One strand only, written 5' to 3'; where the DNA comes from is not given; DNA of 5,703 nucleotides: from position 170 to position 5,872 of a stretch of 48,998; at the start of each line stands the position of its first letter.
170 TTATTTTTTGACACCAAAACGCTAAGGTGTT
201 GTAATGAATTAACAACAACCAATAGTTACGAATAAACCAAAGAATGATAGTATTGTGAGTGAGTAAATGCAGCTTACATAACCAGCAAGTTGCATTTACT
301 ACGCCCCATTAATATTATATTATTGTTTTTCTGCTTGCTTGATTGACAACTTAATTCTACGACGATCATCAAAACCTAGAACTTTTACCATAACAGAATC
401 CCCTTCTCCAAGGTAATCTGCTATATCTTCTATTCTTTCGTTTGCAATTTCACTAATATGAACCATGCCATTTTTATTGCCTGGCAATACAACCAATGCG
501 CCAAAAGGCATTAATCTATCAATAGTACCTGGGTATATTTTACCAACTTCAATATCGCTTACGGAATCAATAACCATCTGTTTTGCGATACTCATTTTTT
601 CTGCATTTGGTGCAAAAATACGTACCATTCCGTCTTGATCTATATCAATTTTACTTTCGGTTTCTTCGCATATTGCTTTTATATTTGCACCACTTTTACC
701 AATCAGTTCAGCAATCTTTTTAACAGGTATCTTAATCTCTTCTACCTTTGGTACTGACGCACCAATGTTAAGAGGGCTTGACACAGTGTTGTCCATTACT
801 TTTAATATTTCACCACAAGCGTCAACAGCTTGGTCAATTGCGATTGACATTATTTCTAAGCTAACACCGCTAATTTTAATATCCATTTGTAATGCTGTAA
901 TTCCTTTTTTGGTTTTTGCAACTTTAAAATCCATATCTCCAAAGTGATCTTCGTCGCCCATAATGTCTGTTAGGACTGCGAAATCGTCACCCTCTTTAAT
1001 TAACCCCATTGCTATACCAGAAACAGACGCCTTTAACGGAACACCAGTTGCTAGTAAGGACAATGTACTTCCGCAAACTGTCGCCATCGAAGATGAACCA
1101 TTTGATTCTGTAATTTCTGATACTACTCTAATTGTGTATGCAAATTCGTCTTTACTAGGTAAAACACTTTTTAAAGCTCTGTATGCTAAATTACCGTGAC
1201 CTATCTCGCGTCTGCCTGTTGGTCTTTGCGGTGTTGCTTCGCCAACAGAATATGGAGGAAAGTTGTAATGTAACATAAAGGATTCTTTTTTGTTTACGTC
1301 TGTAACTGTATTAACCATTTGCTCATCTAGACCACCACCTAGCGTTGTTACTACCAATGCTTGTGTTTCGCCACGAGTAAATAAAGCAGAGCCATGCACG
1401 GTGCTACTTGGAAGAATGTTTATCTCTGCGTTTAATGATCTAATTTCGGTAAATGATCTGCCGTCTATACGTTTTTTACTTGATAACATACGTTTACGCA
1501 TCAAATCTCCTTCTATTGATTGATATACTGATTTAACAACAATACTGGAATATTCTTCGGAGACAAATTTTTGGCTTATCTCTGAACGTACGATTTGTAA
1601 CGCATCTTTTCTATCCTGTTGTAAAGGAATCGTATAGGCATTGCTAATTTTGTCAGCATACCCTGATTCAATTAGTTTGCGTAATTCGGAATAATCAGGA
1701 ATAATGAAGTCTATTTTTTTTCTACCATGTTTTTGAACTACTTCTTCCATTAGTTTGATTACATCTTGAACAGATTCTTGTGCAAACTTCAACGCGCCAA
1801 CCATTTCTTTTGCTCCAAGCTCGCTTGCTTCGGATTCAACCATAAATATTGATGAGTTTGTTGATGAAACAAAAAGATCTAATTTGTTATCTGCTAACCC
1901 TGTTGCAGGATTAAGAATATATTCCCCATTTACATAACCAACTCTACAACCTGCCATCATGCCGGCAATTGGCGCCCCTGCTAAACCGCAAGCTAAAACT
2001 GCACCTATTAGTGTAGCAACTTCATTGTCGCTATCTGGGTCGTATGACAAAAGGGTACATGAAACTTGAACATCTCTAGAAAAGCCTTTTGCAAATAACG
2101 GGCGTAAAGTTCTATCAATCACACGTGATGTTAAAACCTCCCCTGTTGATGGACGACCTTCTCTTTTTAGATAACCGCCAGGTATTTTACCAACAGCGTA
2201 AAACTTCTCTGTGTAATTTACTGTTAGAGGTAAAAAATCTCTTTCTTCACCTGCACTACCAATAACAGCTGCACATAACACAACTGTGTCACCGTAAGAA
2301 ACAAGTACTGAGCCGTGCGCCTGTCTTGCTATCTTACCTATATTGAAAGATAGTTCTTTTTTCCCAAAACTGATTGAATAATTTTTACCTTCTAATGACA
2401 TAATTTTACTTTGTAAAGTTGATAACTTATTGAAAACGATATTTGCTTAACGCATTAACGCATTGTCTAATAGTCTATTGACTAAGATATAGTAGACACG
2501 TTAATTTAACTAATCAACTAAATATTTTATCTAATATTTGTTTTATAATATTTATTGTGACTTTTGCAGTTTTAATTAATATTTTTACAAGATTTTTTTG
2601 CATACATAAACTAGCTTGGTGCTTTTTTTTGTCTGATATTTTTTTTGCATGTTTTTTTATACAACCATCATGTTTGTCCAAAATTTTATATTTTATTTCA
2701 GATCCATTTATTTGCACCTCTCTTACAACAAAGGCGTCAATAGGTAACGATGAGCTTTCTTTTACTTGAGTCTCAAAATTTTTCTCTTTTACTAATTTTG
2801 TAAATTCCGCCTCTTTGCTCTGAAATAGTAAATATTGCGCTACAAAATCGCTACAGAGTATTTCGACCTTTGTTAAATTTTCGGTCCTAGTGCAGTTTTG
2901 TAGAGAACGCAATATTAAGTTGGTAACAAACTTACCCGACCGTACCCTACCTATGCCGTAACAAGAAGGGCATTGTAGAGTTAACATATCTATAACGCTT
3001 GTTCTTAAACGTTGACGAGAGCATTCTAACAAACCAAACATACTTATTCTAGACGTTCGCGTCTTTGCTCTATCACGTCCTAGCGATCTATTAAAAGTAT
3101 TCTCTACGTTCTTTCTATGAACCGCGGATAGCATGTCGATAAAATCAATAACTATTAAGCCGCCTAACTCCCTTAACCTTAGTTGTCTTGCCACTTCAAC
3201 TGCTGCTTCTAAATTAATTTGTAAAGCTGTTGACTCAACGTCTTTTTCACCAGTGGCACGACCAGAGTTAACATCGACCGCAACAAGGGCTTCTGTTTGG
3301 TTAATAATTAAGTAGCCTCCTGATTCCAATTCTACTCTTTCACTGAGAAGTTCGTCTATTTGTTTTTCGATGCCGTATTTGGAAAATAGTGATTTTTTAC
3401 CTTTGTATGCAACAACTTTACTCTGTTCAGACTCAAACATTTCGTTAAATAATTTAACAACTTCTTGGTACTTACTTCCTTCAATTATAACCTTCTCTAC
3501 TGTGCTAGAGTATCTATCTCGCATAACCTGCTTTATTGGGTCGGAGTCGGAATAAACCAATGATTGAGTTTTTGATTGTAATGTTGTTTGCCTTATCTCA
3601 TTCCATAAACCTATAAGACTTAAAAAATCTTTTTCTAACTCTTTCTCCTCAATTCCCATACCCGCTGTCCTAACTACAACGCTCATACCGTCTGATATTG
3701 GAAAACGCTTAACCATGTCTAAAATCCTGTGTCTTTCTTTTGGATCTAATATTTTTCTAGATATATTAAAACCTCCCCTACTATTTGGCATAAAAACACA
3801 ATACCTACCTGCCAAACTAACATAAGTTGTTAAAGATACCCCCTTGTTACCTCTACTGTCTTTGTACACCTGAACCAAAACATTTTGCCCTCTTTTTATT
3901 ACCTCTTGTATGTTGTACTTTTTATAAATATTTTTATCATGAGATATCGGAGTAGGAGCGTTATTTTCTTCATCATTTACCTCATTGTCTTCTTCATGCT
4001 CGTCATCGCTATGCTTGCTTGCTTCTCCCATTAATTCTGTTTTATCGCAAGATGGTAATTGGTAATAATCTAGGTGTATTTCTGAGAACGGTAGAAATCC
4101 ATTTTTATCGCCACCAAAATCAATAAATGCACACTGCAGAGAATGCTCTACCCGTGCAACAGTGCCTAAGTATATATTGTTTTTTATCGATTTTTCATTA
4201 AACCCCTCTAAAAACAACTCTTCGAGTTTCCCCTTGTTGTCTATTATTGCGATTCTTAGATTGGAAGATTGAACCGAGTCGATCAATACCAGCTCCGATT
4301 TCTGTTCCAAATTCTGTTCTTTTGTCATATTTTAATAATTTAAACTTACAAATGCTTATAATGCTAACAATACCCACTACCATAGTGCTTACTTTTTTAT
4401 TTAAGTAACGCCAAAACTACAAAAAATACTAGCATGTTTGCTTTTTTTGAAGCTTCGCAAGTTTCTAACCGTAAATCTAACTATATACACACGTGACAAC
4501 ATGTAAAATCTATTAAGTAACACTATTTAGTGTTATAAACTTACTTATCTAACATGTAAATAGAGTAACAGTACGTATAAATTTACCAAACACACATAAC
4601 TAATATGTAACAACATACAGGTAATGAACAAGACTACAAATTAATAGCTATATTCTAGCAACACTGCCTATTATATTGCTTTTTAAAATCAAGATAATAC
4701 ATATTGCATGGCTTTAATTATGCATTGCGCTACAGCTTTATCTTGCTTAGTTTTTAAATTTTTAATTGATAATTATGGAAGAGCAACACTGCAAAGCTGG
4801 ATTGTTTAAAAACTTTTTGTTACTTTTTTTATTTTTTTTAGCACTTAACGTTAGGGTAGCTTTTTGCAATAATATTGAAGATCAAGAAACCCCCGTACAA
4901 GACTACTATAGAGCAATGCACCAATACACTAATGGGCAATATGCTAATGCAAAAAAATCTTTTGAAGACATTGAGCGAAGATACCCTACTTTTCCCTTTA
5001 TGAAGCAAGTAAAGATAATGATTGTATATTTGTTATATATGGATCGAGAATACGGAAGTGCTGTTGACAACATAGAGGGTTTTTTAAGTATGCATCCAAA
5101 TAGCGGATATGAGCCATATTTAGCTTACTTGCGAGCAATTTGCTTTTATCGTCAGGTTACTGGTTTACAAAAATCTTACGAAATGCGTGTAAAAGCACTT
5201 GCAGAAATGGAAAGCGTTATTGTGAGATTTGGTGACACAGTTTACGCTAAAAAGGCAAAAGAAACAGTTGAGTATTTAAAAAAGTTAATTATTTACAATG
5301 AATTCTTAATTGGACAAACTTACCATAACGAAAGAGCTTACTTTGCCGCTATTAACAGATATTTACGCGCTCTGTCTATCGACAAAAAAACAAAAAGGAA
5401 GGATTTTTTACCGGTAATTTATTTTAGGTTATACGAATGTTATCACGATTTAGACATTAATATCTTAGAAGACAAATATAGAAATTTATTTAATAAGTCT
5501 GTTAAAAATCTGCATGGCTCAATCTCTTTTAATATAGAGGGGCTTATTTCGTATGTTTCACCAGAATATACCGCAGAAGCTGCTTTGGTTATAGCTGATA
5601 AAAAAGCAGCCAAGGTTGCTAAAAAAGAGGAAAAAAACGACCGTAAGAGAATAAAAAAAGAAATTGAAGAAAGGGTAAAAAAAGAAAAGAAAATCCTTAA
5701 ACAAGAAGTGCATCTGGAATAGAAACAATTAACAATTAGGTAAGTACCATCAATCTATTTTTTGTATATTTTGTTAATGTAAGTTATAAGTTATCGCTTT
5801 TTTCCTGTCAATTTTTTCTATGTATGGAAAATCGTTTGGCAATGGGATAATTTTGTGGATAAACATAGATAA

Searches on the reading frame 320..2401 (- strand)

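Call 66: search_protein_families(library=pfam, proteins=[window:320-2401:-], max_evalue=0.00001)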
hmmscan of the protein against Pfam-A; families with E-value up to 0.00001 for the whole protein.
window:320-2401:- (693 aa): 5 families
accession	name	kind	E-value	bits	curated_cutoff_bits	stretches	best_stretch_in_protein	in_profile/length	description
PF01138.27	RNase_PH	-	2e-49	167.8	25.5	2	16-144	4-130/130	3' exoribonuclease family, domain 1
PF03726.19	PNPase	-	4.3e-14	53.2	24.6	1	240-316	2-81/81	Polyribonucleotide nucleotidyltransferase, RNA binding domain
PF00575.29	S1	-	5.9e-14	52.6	22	1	617-688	2-74/74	S1 RNA binding domain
PF03725.20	RNase_PH_C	-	1.3e-13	51.1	20.8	1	147-209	1-66/67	3' exoribonuclease family, domain 2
PF00013.35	KH_1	-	3.3e-10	40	21.5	1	554-611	2-65/66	KH domain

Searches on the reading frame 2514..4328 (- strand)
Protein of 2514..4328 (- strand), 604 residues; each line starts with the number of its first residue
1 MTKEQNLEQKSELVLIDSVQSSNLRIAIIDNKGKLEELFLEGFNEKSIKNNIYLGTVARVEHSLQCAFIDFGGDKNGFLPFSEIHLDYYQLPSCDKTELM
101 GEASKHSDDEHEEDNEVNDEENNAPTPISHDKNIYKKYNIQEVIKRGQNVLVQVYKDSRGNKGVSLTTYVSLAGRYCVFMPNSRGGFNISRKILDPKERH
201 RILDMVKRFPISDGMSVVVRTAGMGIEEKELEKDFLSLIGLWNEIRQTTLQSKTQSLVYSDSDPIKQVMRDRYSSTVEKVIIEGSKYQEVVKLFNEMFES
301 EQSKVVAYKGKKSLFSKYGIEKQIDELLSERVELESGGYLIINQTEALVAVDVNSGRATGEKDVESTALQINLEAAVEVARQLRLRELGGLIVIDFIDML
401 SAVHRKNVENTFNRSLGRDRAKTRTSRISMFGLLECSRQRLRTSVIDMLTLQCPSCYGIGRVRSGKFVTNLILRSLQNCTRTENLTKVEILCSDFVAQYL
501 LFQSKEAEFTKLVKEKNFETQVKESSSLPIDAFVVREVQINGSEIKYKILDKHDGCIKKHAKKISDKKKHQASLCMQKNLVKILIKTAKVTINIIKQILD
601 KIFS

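Call 66: search_protein_families(library=pfam, proteins=[window:2514-4328:-], max_evalue=0.00001)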
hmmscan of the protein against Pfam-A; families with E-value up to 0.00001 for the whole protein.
window:2514-4328:- (604 aa): 2 families
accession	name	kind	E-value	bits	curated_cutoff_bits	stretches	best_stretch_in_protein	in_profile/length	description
PF10150.14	RNase_E_G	-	4.2e-89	299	25.5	1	171-440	1-269/270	Ribonuclease E/G family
PF20833.2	RNase_E_G_Thio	-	3e-08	34.1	26.8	1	452-535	1-83/86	RNase E/G, Thioredoxin-like domain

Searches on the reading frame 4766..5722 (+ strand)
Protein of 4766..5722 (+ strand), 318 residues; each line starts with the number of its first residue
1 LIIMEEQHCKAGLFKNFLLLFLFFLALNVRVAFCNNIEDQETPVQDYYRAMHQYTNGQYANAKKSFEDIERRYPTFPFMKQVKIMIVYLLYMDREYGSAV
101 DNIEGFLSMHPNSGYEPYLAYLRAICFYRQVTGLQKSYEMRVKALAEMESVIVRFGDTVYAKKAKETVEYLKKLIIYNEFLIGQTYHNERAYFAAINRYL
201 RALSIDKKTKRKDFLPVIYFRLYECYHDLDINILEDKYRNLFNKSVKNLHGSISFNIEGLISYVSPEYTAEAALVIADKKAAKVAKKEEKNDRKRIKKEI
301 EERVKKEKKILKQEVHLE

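Call 66: search_protein_families(library=pfam, proteins=[window:4766-5722:+], max_evalue=0.00001)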
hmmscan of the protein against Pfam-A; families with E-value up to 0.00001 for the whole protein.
window:4766-5722:+ (318 aa): 2 families
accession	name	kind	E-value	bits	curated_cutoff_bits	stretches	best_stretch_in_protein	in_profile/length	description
PF13525.12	YfiO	-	1.9e-29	103.4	25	1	41-201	3-166/203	Outer membrane lipoprotein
PF13512.12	TPR_18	-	6.8e-12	46.2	21.9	1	40-166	7-143/145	Tetratricopeptide repeat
